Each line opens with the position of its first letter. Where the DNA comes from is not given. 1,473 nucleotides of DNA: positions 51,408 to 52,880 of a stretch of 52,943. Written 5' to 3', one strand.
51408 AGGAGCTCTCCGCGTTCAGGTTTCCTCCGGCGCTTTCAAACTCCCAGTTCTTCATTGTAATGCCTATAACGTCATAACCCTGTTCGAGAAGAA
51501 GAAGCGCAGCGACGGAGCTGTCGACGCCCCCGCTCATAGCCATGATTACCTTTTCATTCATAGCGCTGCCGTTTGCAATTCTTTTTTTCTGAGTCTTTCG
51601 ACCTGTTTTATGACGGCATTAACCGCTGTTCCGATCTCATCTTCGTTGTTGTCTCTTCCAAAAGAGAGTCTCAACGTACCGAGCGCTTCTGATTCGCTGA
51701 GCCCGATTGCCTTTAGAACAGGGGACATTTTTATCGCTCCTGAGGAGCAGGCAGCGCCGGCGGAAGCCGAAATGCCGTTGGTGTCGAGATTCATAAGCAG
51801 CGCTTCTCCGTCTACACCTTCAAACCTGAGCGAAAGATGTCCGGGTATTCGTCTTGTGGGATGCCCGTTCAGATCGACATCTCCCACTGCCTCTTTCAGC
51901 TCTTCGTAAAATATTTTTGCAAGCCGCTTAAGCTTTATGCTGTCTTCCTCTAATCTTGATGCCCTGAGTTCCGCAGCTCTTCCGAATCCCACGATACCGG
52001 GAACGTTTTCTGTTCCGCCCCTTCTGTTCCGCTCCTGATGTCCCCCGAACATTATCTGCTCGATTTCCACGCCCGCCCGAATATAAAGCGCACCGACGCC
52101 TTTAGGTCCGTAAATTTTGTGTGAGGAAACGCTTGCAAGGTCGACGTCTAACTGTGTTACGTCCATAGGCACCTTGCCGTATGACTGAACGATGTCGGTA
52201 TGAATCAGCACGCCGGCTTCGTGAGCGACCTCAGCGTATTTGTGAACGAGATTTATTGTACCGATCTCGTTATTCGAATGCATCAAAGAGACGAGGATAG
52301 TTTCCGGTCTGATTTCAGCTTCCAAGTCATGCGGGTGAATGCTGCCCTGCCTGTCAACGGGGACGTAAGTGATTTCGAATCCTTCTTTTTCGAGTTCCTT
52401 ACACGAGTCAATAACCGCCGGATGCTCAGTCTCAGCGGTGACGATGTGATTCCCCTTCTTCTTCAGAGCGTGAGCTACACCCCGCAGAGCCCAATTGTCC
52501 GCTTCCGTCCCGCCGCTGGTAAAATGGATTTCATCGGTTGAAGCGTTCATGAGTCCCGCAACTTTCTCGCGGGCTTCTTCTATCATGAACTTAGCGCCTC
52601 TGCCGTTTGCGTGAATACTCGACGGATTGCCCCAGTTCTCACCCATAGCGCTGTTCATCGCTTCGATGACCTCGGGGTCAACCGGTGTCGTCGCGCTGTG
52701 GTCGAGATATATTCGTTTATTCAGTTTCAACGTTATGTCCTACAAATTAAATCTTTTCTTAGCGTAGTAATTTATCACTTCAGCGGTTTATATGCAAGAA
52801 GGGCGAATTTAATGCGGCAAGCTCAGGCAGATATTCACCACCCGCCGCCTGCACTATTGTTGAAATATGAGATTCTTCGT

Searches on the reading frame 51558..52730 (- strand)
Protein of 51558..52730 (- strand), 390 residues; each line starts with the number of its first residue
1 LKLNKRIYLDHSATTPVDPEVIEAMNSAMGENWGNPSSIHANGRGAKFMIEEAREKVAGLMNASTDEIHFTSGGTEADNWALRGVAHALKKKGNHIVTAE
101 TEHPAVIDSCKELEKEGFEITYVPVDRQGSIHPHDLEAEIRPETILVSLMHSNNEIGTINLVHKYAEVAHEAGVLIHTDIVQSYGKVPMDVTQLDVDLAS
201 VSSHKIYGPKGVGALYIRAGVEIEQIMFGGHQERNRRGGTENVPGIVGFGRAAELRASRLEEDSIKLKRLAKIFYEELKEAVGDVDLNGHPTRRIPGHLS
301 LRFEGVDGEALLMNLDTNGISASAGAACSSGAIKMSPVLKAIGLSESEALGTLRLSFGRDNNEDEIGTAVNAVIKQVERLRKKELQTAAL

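Call 11: search_protein_families(library=pfam, proteins=[window:51558-52730:-])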
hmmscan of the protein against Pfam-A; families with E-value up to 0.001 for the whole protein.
window:51558-52730:- (390 aa): 2 families
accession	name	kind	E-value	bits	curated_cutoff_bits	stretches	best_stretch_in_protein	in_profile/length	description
PF00266.25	Aminotran_5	-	5.6e-84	282.7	21.5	1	7-366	1-368/371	Aminotransferase class-V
PF01212.27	Beta_elim_lyase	-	0.00072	19.4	27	0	66-179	48-168/288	Beta-eliminating lyase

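Call 43: find_encoding_contigs(protein=window:51558-52730:-, flank=10000, max_places=6)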
Protein window:51558-52730:- (390 aa): no gene with exactly this product is on record in the collection.
